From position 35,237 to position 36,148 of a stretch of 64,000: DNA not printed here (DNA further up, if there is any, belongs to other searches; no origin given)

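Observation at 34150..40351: HME-RND efflux operon with an uncharacterised fourth gene whose N-terminal His/Asp motif recurs in the adaptor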

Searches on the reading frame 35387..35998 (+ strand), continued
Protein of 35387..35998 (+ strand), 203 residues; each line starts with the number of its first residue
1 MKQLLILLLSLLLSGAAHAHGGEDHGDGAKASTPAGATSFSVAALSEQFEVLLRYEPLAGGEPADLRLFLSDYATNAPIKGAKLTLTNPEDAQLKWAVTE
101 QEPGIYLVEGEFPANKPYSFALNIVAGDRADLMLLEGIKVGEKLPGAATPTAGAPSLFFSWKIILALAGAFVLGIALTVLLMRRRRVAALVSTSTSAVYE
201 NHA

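Call 53: find_homologous_proteins(query=A3, max_evalue=0.001)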
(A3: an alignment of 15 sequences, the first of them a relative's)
Query A3 (15 sequences) (195 aa, profile of the alignment): 23 proteins with E <= 0.001 among 8000 candidates.
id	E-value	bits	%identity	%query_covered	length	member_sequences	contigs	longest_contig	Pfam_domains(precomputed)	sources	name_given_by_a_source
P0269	3.6e-56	208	28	65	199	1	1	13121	-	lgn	-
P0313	4.2e-52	194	31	58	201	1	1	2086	PF02369.23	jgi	jgi:hypothetical protein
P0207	2.4e-50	189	35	66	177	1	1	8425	-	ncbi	-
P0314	2.2e-46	176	30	71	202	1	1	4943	-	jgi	jgi:hypothetical protein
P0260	8.5e-46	174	100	100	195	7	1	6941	-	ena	-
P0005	7.1e-45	171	37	58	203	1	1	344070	-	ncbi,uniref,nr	ncbi:hypothetical protein LGH70_16530 [Hymenobacter sp. BT635]|uniref:CopC domain-containing protein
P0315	7.9e-44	167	31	86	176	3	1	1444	-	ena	-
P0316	1.1e-42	164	30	66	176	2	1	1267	-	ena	-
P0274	2.3e-42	163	39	58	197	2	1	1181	-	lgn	-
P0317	4.7e-40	155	30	66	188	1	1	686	-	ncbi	-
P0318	5.9e-30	122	56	62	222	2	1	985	PF15196.11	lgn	-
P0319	3.6e-27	113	49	72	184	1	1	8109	-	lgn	-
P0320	4.6e-25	106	47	69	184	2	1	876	-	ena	-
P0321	1.2e-24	105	48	69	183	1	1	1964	-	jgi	-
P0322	1.3e-24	105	49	69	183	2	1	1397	-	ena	-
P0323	1.6e-23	101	49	69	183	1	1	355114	-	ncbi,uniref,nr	ncbi:hypothetical protein [Undibacterium flavidum]|uniref:Uncharacterized protein n=1 Tax=Undibacter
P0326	5.7e-19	86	39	72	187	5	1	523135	-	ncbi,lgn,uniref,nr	ncbi:hypothetical protein SAMN05421829_102154 [Aromatoleum tolulyticum]|uniref:Nickel transport prot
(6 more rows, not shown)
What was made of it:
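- Tried and rejected: Call 53 did yield named betaproteobacterial members.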

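Call 54: find_encoding_contigs(protein=P0323, flank=7000, max_places=1)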
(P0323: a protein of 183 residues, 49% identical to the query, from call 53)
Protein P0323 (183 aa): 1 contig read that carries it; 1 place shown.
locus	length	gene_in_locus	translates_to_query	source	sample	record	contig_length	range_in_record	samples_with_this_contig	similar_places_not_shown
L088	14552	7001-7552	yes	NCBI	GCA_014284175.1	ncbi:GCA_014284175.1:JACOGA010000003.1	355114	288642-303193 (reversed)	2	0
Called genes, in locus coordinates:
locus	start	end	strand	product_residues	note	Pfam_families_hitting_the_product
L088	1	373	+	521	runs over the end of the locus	PF20154:LNT_N, PF00795:CN_hydrolase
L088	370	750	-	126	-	-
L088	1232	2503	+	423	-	PF07690:MFS_1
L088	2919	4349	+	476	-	PF04389:Peptidase_M28 (weak), PF01546:Peptidase_M20, PF07687:M20_dimer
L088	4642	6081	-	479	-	PF21085:CusS, PF00672:HAMP, PF26769:HAMP_PhoQ (weak), PF00512:HisKA, PF13581:HATPase_c_2 (weak), PF02518:HATPase_c, PF14501:HATPase_c_5 (weak)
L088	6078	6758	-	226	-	PF00072:Response_reg, PF00486:Trans_reg_C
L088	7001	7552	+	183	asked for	-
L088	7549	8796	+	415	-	PF25919:BSH_CusB (faint), PF25973:BSH_CzcB (weak), PF25967:RND-MFP_C (weak), PF25975:CzcB_C (weak)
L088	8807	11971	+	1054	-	PF00873:ACR_tran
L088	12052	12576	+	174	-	-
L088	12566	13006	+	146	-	-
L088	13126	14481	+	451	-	PF00144:Beta-lactamase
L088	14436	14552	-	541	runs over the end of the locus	-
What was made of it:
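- A CusS-type sensor in L088 (call 54).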

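Call 55: find_encoding_contigs(protein=P0326, flank=7000, max_places=1)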
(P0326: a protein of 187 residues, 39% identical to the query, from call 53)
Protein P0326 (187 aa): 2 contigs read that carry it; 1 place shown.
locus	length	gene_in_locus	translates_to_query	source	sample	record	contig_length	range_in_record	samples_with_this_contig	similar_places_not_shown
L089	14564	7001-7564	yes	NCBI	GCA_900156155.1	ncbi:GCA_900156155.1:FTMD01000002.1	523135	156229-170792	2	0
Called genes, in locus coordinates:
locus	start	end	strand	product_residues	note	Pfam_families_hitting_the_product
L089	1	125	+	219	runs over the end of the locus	PF00578:AhpC-TSA, PF08534:Redoxin, PF10417:1-cysPrx_C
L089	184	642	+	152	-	-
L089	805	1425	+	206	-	PF04011:LemA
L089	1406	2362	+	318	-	PF04536:TPM_phosphatase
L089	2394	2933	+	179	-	PF04536:TPM_phosphatase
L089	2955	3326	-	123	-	PF04241:DUF423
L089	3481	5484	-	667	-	PF00672:HAMP, PF00015:MCPsignal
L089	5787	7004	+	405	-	PF02321:OEP (weak)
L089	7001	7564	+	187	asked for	-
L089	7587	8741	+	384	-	PF25919:BSH_CusB (faint), PF25967:RND-MFP_C (weak)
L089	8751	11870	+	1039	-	PF00873:ACR_tran, PF03176:MMPL (weak)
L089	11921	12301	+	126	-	-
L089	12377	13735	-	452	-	PF00083:Sugar_tr, PF07690:MFS_1, PF06779:MFS_4, PF07690:MFS_1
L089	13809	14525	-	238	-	PF00005:ABC_tran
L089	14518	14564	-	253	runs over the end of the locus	PF00005:ABC_tran, PF13304:AAA_21 (faint), PF12399:BCA_ABC_TP_C (weak)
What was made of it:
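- Closest known: nieIC-cep-nieBA of Cupriavidus neocaledonicus STM 6070. Same: X homologues are found in Betaproteobacteria (Undibacterium, Aromatoleum, Accumulibacter) next to adaptor and RND genes (calls 53-55).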

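Call 61: search_protein_families(library=pfam, alignment_id=A1, max_evalue=1)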
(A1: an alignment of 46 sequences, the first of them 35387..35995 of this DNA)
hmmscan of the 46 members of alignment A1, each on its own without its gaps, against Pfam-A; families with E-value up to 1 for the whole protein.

A. member 1, window:35387-35995:+ (203 aa): 2 families
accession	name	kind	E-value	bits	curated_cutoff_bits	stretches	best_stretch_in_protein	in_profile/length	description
PF08338.16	DUF1731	-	0.055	13.7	27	1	119-140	3-23/47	Domain of unknown function (DUF1731)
PF02076.21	STE3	-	0.062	13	29.2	1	156-198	152-194/292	Pheromone A receptor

B. families by the number of members that match (of 46 scanned): 50 families (the first 25 are shown)
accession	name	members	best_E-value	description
PF13115.11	YtkA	24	1.1e-07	YtkA-like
PF13620.12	CarboxypepD_reg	13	0.0013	Carboxypeptidase regulatory-like domain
PF02369.22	Big_1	7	9.2e-07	Bacterial Ig-like domain (group 1)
PF00630.25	Filamin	6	0.024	Filamin/ABP280 repeat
PF11974.14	bMG3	5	0.028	Bacterial alpha-2-macroglobulin MG3 domain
PF20942.3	DUF4785_2nd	4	0.0094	Domain of unknown function (DUF4785) central domain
PF00746.26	Gram_pos_anchor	3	0.019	LPXTG cell wall anchor motif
PF13273.12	DUF4064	2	0.01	Protein of unknown function (DUF4064)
PF21314.2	TM_ErbB1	2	0.016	Epidermal growth factor receptor transmembrane-juxtamembrane segment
PF20098.4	DUF6488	2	0.017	Family of unknown function (DUF6488)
PF16640.11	Big_3_5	2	0.02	Bacterial Ig-like domain (group 3)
PF01835.25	MG2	2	0.021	MG2 domain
PF06305.16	LapA_dom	2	0.023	Lipopolysaccharide assembly protein A domain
PF14316.11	DUF4381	2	0.035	Domain of unknown function (DUF4381)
PF11666.13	DUF2933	2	0.04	Protein of unknown function (DUF2933)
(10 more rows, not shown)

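Call 79: search_protein_families(library=pfam, proteins=[P0326, P0323, P0319, P0260, P0185, P0199], max_evalue=0.1)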
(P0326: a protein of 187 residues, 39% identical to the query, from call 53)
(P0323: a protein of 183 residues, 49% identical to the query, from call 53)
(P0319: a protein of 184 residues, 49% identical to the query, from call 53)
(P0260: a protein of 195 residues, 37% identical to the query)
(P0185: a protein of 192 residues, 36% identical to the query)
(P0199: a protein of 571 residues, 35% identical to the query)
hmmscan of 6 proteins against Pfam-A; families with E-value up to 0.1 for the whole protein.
P0326 (187 aa): 0 families

P0323 (183 aa): 1 family
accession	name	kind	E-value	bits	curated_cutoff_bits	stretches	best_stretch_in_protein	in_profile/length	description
PF20098.4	DUF6488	-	0.011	16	27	1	1-46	1-43/110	Family of unknown function (DUF6488)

P0319 (184 aa): 2 families
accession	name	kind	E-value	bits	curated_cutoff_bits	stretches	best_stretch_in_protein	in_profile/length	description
PF10144.15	SMP_2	-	0.049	13.7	28.9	1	54-96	64-106/159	Bacterial virulence factor haemolysin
PF13115.11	YtkA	-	0.08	14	25.9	0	58-115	19-81/85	YtkA-like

P0260 (195 aa): 1 family
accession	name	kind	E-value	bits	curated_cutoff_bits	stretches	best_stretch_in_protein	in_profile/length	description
PF18920.5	DUF5671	-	0.023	15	28.4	1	139-189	20-65/132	Domain of unknown function (DUF5671)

P0185 (192 aa): 4 families
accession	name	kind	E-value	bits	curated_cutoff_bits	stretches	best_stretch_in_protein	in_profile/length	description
PF13115.11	YtkA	-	1.6e-07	32.3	25.9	1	50-118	9-80/85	YtkA-like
PF02369.22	Big_1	-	9.4e-07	29.3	34.9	1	57-127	13-83/93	Bacterial Ig-like domain (group 1)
PF13620.12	CarboxypepD_reg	-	0.044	14.6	32.3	1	65-109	2-43/82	Carboxypeptidase regulatory-like domain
PF17936.7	Big_6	-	0.07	13.8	27.6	0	85-128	15-60/83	Bacterial Ig domain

P0199 (571 aa): 9 families
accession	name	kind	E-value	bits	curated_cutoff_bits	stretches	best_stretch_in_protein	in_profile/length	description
PF16576.10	HlyD_D23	-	1.7e-27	96.5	30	1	287-493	37-214/214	Barrel-sandwich domain of CusB or HlyD membrane-fusion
PF13437.12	HlyD_3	-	5.3e-15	56.5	22.2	1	390-490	2-106/106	HlyD family secretion protein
PF13115.11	YtkA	-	5.2e-07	30.7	25.9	1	46-122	5-82/85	YtkA-like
PF02369.22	Big_1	-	8.4e-06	26.3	34.9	1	75-128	28-82/93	Bacterial Ig-like domain (group 1)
PF00529.27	CusB_dom_1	-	2.4e-05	24.9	26.5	1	257-560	12-89/89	Cation efflux system protein CusB domain 1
PF13620.12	CarboxypepD_reg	-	0.012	16.4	32.3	1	73-126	8-56/82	Carboxypeptidase regulatory-like domain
PF17957.7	Big_7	-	0.028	15.5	24.1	1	89-128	14-49/70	Bacterial Ig domain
PF09594.16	GT87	-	0.029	14.5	25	1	155-199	190-232/237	Glycosyltransferase family 87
PF03706.18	LPG_synthase_TM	-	0.049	13.5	33.4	1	121-190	108-176/302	Lysylphosphatidylglycerol synthase TM region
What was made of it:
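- On YtkA-like domain (PF13115), for X: Relatives P0185 (32.3 bits) and P0199 (30.7 bits) pass (call 79).
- Closest known: YtkA-like domain family. Same: Relatives of X pass the Pfam threshold (call 79), and 24/46 hit at E<=1 (call 61).
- Relatives pass Pfam's YtkA threshold: 32.3 and 30.7 bits against 25.9 (call 79).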

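Call 85: search_protein_families(library=pfam, proteins=[L008:7775-8284:+], max_evalue=0.01)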
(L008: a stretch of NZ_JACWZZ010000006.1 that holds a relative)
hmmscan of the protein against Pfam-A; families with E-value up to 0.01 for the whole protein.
L008:7775-8284:+ (170 aa): 2 families
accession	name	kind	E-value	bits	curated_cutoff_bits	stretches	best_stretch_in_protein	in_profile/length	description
PF14534.12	DUF4440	-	3e-07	31.3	25.2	1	38-156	1-107/107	Domain of unknown function (DUF4440)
PF13474.12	SnoaL_3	-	1.5e-06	29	22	1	38-163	1-118/121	SnoaL-like domain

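Call 86: predict_structure(alignment_id=A5)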
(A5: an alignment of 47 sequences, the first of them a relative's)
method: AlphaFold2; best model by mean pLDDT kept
length: 556 residues; sequences in the alignment: 47
mean_pLDDT: 88.0   pTM: 0.68
mean pLDDT of the five models: 88.0, 87.2, 87.1, 86.4, 86.0
residues with pLDDT >= 90: 399; 70-90: 75; 50-70: 48; < 50: 34
segments of 3 or more residues with pLDDT < 50: 18-29, 205-224
pLDDT, mean of each block of 10 residues (from residue 1): 64 54 45 78 98 98 98 97 98 98 98 98 98 96 76 59 84 81 65 71 49 44 59 97 98 93 96 96 97 98 92 92 97 96 96 96 84 97 97 97 97 92 90 86 93 95 95 95 92 97 98 98 93 97 98 93
secondary structure, 60 per line:
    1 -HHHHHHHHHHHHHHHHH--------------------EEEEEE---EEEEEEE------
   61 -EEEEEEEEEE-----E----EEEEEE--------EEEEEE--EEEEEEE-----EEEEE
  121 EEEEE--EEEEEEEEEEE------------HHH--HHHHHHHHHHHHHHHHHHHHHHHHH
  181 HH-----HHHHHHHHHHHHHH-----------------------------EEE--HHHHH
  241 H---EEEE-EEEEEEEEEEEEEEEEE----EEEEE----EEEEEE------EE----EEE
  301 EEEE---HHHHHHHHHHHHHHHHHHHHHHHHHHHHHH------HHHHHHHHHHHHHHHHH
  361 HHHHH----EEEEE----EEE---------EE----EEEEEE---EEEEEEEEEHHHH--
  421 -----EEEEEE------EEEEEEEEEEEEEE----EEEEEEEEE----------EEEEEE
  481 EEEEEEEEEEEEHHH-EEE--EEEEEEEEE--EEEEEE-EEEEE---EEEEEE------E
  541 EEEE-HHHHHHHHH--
elements in order: H2-18 E39-44 E48-54 E62-71 E82-87 E96-101 E104-110 E116-125 E128-138 H156-182 H188-201 E231-233 H236-241 E245-248 E250-266 E271-275 E280-285 E298-304 H308-337 H344-365 E370-374 E379-381 E397-402 E406-414 H415-418 E426-431 E438-451 E456-464 E475-492 E497-499 E502-510 E513-518 E520-524 E528-533 E540-544 H546-554
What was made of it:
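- The arms are flexible tethers of about 20 residues: pLDDT is below 50 in the fused model (call 86).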

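Call 88: fold_search(model_id=the predicted structure, library=pdb)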
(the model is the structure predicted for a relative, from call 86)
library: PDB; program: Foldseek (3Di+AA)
matches with E <= 10: 1228; with E <= 0.001: 74
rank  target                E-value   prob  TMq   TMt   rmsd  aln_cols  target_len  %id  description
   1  3lnn_A                8.6e-20  1.00  0.29  0.46  19.1       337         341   20  Crystal structure of ZneB from Cupriavidus metallidurans (released 2010-06-30)
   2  3ne5_C                2.1e-19  1.00  0.34  0.52  10.5       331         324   20  Crystal structure of the CusBA heavy-metal efflux complex from Escherichia coli (released 2011-03-02)
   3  9j3d_D                1.3e-18  1.00  0.32  0.49  11.8       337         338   20  Cryo-EM structure of TMexCD1-TOprJ1 (released 2025-08-13)
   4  6iok_I                2.0e-18  1.00  0.37  0.59   9.4       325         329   17  Cryo-EM structure of multidrug efflux pump MexAB-OprM (0 degree state) (released 2019-04-03)
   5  6iok_J                3.4e-18  1.00  0.33  0.51  11.0       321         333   16  Cryo-EM structure of multidrug efflux pump MexAB-OprM (0 degree state) (released 2019-04-03)
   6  9tg4_F                4.8e-18  1.00  0.35  0.53  10.5       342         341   16  Structure of the YbjP lipoprotein bound to the AcrABZ-TolC efflux pump (released 2026-04-08)
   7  9tg4_H                8.3e-18  1.00  0.35  0.54  10.5       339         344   16  Structure of the YbjP lipoprotein bound to the AcrABZ-TolC efflux pump (released 2026-04-08)
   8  6iol_L                8.3e-18  1.00  0.33  0.52  10.8       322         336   16  Cryo-EM structure of multidrug efflux pump MexAB-OprM (60 degree state) (released 2019-04-03)
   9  3ne5_B                9.1e-18  1.00  0.28  0.45  12.9       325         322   21  Crystal structure of the CusBA heavy-metal efflux complex from Escherichia coli (released 2011-03-02)
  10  6iok_L                1.2e-17  1.00  0.33  0.52  11.1       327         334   17  Cryo-EM structure of multidrug efflux pump MexAB-OprM (0 degree state) (released 2019-04-03)
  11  9v53_A1               1.3e-17  1.00  0.32  0.49  11.6       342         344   16  Structure of TolC, YbjP, and AcrABZ complex (released 2025-11-05)
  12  3ow7_A                1.9e-17  1.00  0.30  0.49  10.4       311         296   22  Crystal structure of the membrane fusion protein CusB from Escherichia coli. (released 2010-11-17)
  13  9tg4_D                2.2e-17  1.00  0.35  0.53  10.5       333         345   16  Structure of the YbjP lipoprotein bound to the AcrABZ-TolC efflux pump (released 2026-04-08)
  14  6ta5_D                2.5e-17  1.00  0.33  0.49  10.9       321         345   16  OprM-MexA complex from the MexAB-OprM Pseudomonas aeruginosa whole assembly reconstituted in nanodiscs (released 2020-09-16)
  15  9a2v_MODEL_1_A        3.7e-17  1.00  0.31  0.41  12.8       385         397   15  Model of E. coli AcrA by in-cell photo-crosslinking MS and deep learning (released 2023-02-24)
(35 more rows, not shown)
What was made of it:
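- On RND periplasmic adaptors (TIGR01730): The body of the fused-homologue model matches ZneB and CusB, E about 1e-19 (call 88).
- Accessory proteins bound to tripartite pumps do exist in the PDB: YbjP with AcrABZ-TolC, and AcrZ itself (call 88).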
